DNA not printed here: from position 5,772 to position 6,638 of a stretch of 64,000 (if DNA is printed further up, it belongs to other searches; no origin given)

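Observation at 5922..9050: Phage Mtd/tail-fibre N-terminal domain on a 188-aa stand-alone protein next to an 816-aa coiled-coil orphan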

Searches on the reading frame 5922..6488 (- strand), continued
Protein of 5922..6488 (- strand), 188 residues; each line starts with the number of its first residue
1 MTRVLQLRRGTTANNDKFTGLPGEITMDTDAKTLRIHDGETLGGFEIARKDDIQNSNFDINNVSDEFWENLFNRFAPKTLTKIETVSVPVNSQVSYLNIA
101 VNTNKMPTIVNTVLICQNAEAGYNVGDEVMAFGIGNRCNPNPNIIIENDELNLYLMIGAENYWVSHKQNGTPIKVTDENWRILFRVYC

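Call 69: search_protein_families(library=phrogs, proteins=[L133:108-815:+, L133:943-1254:+, L133:1481-2305:+, L133:2341-2571:+, L149:11648-12157:+, L149:10559-10837:+, L035:9541-9759:+, L035:2597-2944:+, L035:4084-4722:-], max_evalue=0.01)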
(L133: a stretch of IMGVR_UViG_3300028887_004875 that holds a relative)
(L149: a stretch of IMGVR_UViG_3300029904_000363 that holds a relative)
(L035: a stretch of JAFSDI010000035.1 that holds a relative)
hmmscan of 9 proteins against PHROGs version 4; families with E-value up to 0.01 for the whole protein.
L133:108-815:+ (235 aa): 2 families
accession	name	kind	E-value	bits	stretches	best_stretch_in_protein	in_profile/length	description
phrog_3742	-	unknown function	3.5e-13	51.1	1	33-234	65-286/287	-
phrog_29454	-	unknown function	0.0032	18.2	0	54-115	93-155/177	-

L133:943-1254:+ (103 aa): 0 families

L133:1481-2305:+ (274 aa): 2 families
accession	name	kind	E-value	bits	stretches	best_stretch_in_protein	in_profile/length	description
phrog_3437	-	head and packaging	1.6e-72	245.2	1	2-272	3-293/294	major head protein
phrog_267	-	head and packaging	1.4e-17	64.9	1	6-272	37-327/410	major head protein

L133:2341-2571:+ (76 aa): 1 family
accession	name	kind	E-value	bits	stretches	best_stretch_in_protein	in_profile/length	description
phrog_18004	-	unknown function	5.1e-13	50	1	1-71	1-74/92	-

L149:11648-12157:+ (169 aa): 2 families
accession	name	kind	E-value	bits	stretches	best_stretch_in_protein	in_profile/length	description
phrog_9648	-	tail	2.1e-12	48.4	1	1-50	1-50/152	tail protein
phrog_13781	-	tail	0.0087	15.6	1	37-154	314-425/782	tail spike protein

L149:10559-10837:+ (92 aa): 1 family
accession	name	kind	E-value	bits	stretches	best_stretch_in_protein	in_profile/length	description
phrog_736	-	unknown function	0.00027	22.1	1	16-84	4-83/112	-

L035:9541-9759:+ (72 aa): 1 family
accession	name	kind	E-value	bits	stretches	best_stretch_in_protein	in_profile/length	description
phrog_5977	-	unknown function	0.00097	20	1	5-70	13-78/86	-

L035:2597-2944:+ (115 aa): 0 families

L035:4084-4722:- (212 aa): 0 families

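Call 73: find_related_loci(query=L035:5844-7403:-, collection=metagenome_contigs, flank=6000)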
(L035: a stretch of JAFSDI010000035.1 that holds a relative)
Query L035:5844-7403:- (519 aa) in metagenome_contigs; peptide patterns used: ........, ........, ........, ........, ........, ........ (x = any residue, [..] = any of these).
600 stretches matched a pattern (row limit reached: there are more); 594 encode a relative of the query (tblastn E <= 1e-3); the best 80 are kept; 80 distinct loci.
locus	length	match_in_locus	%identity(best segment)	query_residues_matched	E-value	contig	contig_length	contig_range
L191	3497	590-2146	90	1-519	0e+0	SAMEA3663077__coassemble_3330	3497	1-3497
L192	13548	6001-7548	79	1-519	0e+0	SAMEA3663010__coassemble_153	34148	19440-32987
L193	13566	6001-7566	77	1-519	0e+0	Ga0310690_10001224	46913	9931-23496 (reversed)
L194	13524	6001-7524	73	1-517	0e+0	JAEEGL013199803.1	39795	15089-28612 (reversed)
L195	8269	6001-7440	50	5-482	1e-150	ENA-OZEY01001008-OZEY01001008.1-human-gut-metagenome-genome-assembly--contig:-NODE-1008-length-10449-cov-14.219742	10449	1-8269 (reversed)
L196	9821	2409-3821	49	6-474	3e-142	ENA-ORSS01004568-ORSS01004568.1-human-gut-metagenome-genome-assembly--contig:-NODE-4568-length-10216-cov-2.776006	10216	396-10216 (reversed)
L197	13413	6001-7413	49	6-474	3e-142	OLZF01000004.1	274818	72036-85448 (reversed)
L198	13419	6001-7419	49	6-476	7e-145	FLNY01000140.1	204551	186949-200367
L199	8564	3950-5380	48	6-480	1e-137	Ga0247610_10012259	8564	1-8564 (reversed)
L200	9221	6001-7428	48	3-473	1e-134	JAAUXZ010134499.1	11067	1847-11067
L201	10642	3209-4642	46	4-476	2e-133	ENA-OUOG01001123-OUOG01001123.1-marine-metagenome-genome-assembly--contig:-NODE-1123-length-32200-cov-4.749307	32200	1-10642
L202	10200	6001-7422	46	4-480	3e-131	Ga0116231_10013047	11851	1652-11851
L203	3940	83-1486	47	3-474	9e-133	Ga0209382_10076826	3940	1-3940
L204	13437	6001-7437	46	2-475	1e-126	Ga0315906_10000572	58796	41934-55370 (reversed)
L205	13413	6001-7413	44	1-474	2e-123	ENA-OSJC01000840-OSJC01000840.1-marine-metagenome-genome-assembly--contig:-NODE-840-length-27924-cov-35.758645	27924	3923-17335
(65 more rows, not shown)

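Call 77: search_protein_families(library=padloc, proteins=[window:5922-6488:-], max_evalue=0.01)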
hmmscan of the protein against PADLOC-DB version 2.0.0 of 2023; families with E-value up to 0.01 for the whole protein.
window:5922-6488:- (188 aa): 0 families

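Call 97: search_protein_families(library=pfam, proteins=[L035:4760-5812:-, L035:4084-4722:-, L035:2597-2944:+, L035:2959-3510:+, L035:9541-9759:+, L035:9644-9982:+, L133:108-815:+, L133:943-1254:+, L149:11648-12157:+, L035:5844-7403:-], max_evalue=0.001)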
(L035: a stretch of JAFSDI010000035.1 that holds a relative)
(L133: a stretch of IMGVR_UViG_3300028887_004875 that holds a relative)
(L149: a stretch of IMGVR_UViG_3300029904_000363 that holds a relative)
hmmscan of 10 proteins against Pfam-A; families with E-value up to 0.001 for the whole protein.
L035:4760-5812:- (350 aa): 5 families
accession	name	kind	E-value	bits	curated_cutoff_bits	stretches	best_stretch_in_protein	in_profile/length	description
PF01381.28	HTH_3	-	1.8e-20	73.2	23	2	27-80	1-54/55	Helix-turn-helix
PF13560.12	HTH_31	-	4.3e-14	53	27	2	28-76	7-56/64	Helix-turn-helix domain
PF13443.12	HTH_26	-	2.5e-13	50.5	22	1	26-83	1-59/63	Cro/C1-type HTH DNA-binding domain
PF12844.13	HTH_19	-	9.2e-11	41.9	30.2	1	115-174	3-62/64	Helix-turn-helix domain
PF13413.12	HTH_25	-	7.2e-05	23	24.6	0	28-58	3-33/62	Helix-turn-helix domain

L035:4084-4722:- (212 aa): 0 families

L035:2597-2944:+ (115 aa): 0 families

L035:2959-3510:+ (183 aa): 1 family
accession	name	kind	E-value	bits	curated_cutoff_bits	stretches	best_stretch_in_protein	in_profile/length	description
PF03906.20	Phage_T7_tail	-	0.00012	22.2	25.2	1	4-95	9-96/157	Phage T7 tail fibre protein, N-terminal domain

L035:9541-9759:+ (72 aa): 1 family
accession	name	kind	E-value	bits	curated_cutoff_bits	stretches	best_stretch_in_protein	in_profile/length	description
PF25181.1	Phage_Bbp19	-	4.3e-09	36.5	25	1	10-58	1-49/61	Bbp19-like phage protein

L035:9644-9982:+ (112 aa): 0 families

L133:108-815:+ (235 aa): 1 family
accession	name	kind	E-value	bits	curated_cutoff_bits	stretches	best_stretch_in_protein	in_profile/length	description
PF05396.16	Phage_T7_Capsid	-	2e-10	41.8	27.1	1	79-233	28-185/188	Phage T7 capsid assembly protein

L133:943-1254:+ (103 aa): 2 families
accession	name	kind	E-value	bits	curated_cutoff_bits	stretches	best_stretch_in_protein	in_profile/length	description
PF07382.16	HC2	-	1.1e-15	58.7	40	1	6-103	4-103/194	Histone H1-like nucleoprotein HC2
PF02095.21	Extensin_1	-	2.5e-05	24.6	105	1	8-94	18-104/171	Extensin-like protein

L149:11648-12157:+ (169 aa): 1 family
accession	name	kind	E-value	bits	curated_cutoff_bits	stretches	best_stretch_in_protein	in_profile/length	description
PF18454.7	Mtd_N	-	2.5e-15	56.6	26.3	1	5-41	1-37/37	Major tropism determinant N-terminal domain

L035:5844-7403:- (519 aa): 5 families
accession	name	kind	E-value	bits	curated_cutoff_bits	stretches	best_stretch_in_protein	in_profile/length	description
PF03796.21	DnaB_C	-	3.4e-99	331.8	27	1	184-473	1-255/255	DnaB-like helicase C terminal domain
PF00772.26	DnaB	-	3e-30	104.7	23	1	6-107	2-103/103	DnaB-like helicase N terminal domain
PF13481.12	AAA_25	-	7.8e-15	55.5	27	1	189-372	19-189/195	AAA domain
PF20720.3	nSTAND3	-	1.2e-05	25.5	27.2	1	192-228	7-43/155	Novel STAND NTPase 3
PF06745.19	ATPase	-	0.00049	20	26.6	1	186-266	2-74/231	KaiC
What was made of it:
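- Closest known: Bordetella phage BPP-1 major tropism determinant. Same: The Enterousia cluster also carries a Bbp19-like gene, a family named after BPP-1 (call 97).
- It carries an XRE-type regulator (call 97).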

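Call 98: search_dna_similar(query=L035:8330-9544:+, collection=phages, mode=protein, max_evalue=0.00001, max_rows=25)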
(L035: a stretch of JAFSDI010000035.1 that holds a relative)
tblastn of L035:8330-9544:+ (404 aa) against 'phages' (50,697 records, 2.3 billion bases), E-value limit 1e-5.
Records with a match: 1519; places in all: 1520; records where one place covers at least 80% of the query: 1469.
Best place of each record, by identity: <60% 1519.
By first word of the organism name: Klebsiella 423; Escherichia 283; Pseudomonas 134; Vibrio 118; Salmonella 87; Yersinia 83; Pelagibacter 30; Ralstonia 26; Enterobacter 24; Synechococcus 23; and 51 more.
By host as written in the record: - 319; Klebsiella pneumoniae 219; Escherichia coli 95; Yersinia pestis 38; Klebsiella pneumoniae 135080 30; Vibrio cholerae 29; Salmonella enterica subsp. enterica serovar Typhi 27; Pseudomonas putida KT2440 and Paw85 25; and 353 more.
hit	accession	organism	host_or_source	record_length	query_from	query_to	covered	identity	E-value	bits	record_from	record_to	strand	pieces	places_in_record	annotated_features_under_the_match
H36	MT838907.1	Bacteriophage sp.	human fecal samples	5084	2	391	97%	43.1%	4e-105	345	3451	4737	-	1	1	record has no annotation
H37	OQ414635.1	Pelagibacter phage EXVC031P Hodr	Candidadtus Pelagibacter sp. HTCC1062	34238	2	399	99%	32.0%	3e-65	231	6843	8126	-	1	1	hypothetical protein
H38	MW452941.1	Methylophilales phage MEP301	Methylophilales bacterium FZCC2181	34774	2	399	99%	30.4%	8e-50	186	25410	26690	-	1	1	head-tail connector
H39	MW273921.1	Pelagibacter phage HTVC028P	Candidatus Pelagibacter sp. HTCC1062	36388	4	403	99%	29.4%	1e-41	162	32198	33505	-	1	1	head-tail connector protein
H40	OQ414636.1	Pelagibacter phage EXVC032P Baldr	Candidadtus Pelagibacter sp. HTCC1062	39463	9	398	97%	29.9%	2e-47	179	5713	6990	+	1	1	head-tail connector protein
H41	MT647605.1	Pelagibacter phage Lederberg EXVC029P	Candidatus Pelagibacter ubique HTCC1062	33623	2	396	98%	27.8%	4e-43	166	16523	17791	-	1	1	putative head-tail connector protein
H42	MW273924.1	Pelagibacter phage HTVC100P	Candidatus Pelagibacter sp. HTCC7211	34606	2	403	100%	27.3%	2e-41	161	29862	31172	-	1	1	head-tail connector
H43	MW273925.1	Pelagibacter phage HTVC203P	Candidatus Pelagibacter sp. FZCC0015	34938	2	396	98%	27.5%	2e-39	156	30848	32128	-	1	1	head-tail connector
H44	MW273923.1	Pelagibacter phage HTVC035P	Candidatus Pelagibacter sp. HTCC1062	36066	2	396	98%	27.4%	1e-42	165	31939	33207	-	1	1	head-tail connector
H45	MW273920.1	Pelagibacter phage HTVC024P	Candidatus Pelagibacter sp. HTCC1062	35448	2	396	98%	27.3%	2e-41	161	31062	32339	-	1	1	head-tail connector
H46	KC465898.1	Pelagibacter phage HTVC010P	Candidatus Pelagibacter ubique HTCC1062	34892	2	396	98%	27.3%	4e-42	164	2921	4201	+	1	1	head-tail connector protein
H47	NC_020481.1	Pelagibacter phage HTVC010P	Candidatus Pelagibacter ubique HTCC1062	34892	2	396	98%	27.3%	4e-42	164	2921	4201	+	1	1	head-tail adaptor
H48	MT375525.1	Pelagibacter phage Greip EXVC021P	Candidatus Pelagibacter ubique HTCC1062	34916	2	396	98%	27.2%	4e-43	166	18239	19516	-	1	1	head-tail connector protein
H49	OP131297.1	Pelagibacter phage Skadi-3 EXVC103P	Candidatus Pelagibacter ubique HTCC1062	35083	9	396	96%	27.7%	5e-40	157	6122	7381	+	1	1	head-tail connector/portal protein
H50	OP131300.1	Pelagibacter phage Skadi-7 EXVC107P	Candidatus Pelagibacter ubique HTCC1062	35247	9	396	96%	27.7%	5e-40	157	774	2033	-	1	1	head-tail connector/portal protein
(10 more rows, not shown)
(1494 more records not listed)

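Call 99: search_dna_similar(query=L133:1481-2305:+, collection=phages, mode=protein, max_evalue=0.00001, max_rows=15)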
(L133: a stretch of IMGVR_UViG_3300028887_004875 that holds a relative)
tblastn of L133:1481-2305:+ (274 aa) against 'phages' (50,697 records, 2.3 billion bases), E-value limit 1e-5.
Records with a match: 125; places in all: 125; records where one place covers at least 80% of the query: 83.
Best place of each record, by identity: 60-80% 1; <60% 124.
By first word of the organism name: Vibrio 88; Pelagibacter 23; Caudoviricetes 4; Ralstonia 3; Bacteriophage 2; Dunaliella 2; Alteromonas 2; Methylophilales 1.
By host as written in the record: - 68; Candidatus Pelagibacter ubique HTCC1062 14; Vibrio cholerae 2095 9; Vibrio cholerae 7; Candidatus Pelagibacter sp. HTCC1062 4; Candidadtus Pelagibacter sp. HTCC1062 2; Dunaliella viridis var. palmelloides Teodoresco (Chlorophyta) 2; Candidatus Pelagibacter sp. FZCC0015 2; and 12 more.
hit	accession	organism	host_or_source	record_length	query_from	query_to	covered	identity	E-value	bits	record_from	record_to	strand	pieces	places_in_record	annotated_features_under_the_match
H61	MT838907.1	Bacteriophage sp.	human fecal samples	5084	2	272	99%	63.1%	3e-113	362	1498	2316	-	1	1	record has no annotation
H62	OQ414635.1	Pelagibacter phage EXVC031P Hodr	Candidadtus Pelagibacter sp. HTCC1062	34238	1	272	99%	44.6%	4e-74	251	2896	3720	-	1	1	hypothetical protein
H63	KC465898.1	Pelagibacter phage HTVC010P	Candidatus Pelagibacter ubique HTCC1062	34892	2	273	99%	33.0%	2e-27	116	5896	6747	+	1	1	putative major capsid protein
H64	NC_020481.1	Pelagibacter phage HTVC010P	Candidatus Pelagibacter ubique HTCC1062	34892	2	273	99%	33.0%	2e-27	116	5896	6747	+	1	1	major head protein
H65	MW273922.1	Pelagibacter phage HTVC034P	Candidatus Pelagibacter sp. HTCC1062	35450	2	273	99%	33.0%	8e-26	112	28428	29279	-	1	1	putative major capsid protein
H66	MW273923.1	Pelagibacter phage HTVC035P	Candidatus Pelagibacter sp. HTCC1062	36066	1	273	100%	32.2%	5e-28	118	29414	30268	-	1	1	putative major capsid protein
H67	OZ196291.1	Vibrio phage D105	Seawater and oysters mix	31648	1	272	99%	31.9%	1e-34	137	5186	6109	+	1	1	major head protein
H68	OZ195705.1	Vibrio phage D453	Seawater and oysters mix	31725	1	272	99%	31.9%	1e-34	137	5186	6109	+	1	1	major head protein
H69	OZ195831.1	Vibrio phage D317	Seawater and oysters mix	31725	1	272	99%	31.9%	1e-34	137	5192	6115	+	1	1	major head protein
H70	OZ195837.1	Vibrio phage D309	Seawater and oysters mix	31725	1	272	99%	31.9%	1e-34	137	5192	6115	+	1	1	major head protein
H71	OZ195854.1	Vibrio phage D272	Seawater and oysters mix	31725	1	272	99%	31.9%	1e-34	137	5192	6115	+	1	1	major head protein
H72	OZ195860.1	Vibrio phage D276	Seawater and oysters mix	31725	1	272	99%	31.9%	1e-34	137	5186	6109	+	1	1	major head protein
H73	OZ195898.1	Vibrio phage D456 g2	Seawater and oysters mix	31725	1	272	99%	31.9%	1e-34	137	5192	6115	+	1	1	major head protein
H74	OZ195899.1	Vibrio phage D452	Seawater and oysters mix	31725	1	272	99%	31.9%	1e-34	137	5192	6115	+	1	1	major head protein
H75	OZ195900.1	Vibrio phage D455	Seawater and oysters mix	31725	1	272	99%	31.9%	1e-34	137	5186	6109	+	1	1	major head protein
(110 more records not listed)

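Call 104: search_protein_families(library=phrogs, proteins=[L013:4501-5013:-, L019:5730-6500:+], max_evalue=0.01)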
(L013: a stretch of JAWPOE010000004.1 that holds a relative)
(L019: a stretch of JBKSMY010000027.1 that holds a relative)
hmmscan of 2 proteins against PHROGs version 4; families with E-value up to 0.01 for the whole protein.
L013:4501-5013:- (170 aa): 10 families
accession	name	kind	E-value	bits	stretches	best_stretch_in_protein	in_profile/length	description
phrog_7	-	lysis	9.4e-34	117.6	1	2-168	551-699/873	endolysin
phrog_10457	-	lysis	2.5e-19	70.3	1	66-165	4-94/95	endolysin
phrog_7910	-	lysis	9.6e-14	52.8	1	73-161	5-88/96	endolysin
phrog_33083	-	lysis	7.9e-11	42.3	1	48-168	30-144/456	endolysin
phrog_28234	-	lysis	1e-09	39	1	47-165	99-220/372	endolysin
phrog_13211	-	tail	5.4e-07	29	1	10-92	738-817/887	baseplate hub subunit and tail lysozyme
phrog_15410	-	unknown function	7.2e-06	26.3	1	48-128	196-285/311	-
phrog_16615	-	other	0.00027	20.8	1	90-169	280-353/529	peptidase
phrog_3617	-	unknown function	0.0015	18.7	1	4-165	245-404/405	-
phrog_4290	-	lysis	0.0015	18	1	21-168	759-908/969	lysozyme domain-containing protein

L019:5730-6500:+ (256 aa): 0 families
